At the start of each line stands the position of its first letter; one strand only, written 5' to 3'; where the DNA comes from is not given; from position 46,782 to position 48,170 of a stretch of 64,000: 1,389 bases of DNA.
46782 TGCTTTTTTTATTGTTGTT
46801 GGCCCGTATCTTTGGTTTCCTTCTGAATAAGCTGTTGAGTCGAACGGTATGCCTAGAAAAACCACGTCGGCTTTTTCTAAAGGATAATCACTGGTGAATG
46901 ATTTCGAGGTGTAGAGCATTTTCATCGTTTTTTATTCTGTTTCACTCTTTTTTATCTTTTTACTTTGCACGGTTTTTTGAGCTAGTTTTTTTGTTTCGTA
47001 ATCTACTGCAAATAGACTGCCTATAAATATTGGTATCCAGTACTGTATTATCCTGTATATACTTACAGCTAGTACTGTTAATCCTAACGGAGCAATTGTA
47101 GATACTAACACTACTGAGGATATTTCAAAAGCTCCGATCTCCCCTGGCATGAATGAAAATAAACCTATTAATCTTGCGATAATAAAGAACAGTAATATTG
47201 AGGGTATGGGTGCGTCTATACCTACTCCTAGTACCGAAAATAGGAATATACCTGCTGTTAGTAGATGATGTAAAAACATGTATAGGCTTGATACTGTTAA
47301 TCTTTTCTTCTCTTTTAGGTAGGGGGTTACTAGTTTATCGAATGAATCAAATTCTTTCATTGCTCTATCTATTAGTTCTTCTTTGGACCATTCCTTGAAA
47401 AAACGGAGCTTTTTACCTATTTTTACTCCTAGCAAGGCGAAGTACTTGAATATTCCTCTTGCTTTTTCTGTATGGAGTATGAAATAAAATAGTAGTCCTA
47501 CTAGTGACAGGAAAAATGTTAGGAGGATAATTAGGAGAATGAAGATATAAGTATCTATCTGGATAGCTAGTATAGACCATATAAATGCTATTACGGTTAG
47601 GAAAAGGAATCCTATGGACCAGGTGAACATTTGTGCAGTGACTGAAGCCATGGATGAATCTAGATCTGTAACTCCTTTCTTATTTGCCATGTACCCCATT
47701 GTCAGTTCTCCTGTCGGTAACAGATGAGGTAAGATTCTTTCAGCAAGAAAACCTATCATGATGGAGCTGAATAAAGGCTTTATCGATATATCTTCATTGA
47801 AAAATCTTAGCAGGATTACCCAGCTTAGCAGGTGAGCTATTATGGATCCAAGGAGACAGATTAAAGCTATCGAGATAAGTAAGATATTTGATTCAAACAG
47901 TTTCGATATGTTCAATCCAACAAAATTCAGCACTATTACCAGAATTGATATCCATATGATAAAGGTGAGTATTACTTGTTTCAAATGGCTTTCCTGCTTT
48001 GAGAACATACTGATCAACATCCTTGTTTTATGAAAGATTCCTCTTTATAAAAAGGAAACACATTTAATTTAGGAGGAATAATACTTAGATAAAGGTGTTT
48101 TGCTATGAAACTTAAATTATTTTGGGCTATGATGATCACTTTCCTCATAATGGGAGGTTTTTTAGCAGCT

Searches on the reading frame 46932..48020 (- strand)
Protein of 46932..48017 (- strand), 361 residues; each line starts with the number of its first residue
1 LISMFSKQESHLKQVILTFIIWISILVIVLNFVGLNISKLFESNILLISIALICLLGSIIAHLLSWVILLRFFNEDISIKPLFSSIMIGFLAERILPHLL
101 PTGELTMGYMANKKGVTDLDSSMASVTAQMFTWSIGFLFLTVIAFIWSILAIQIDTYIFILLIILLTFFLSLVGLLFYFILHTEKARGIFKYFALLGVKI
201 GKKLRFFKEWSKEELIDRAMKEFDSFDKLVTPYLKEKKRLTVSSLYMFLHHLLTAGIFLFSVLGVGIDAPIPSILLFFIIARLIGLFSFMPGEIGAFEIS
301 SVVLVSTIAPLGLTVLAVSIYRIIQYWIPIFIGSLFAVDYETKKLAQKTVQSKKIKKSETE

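Call 16: find_encoding_contigs(protein=window:46932-48017:-, flank=10000, max_places=2)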
Protein window:46932-48017:- (361 aa): no gene with exactly this product is on record in the collection.

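Call 18: find_encoding_contigs(protein=window:46935-48020:-, flank=10000, max_places=2)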
Protein window:46935-48020:- (362 aa): 2 contigs read that carry it; 1 place shown.
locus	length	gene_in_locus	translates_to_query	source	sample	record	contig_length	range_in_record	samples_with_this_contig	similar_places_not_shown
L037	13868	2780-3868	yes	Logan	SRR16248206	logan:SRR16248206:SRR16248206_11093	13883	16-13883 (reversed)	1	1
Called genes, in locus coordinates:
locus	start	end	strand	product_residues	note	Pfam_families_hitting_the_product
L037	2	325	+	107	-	?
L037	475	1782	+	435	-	PF04055:Radical_SAM, PF17884:DUF5591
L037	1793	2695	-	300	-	PF05569:Peptidase_M56 (weak), PF01435:Peptidase_M48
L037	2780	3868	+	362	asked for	PF03706:LPG_synthase_TM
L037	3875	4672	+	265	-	PF00491:Arginase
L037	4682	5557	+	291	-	-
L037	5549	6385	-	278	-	PF01875:Memo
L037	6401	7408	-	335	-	PF04055:Radical_SAM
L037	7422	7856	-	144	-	PF00583:Acetyltransf_1, PF13420:Acetyltransf_4 (weak), PF13673:Acetyltransf_10, PF13508:Acetyltransf_7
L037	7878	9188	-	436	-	-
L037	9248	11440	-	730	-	PF00324:AA_permease, PF13520:AA_permease_2, PF21555:CCC_C_1st_pro, PF21554:CCC_C_2nd_pro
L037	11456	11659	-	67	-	PF02597:ThiS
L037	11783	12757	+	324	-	PF00899:ThiF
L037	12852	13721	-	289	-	-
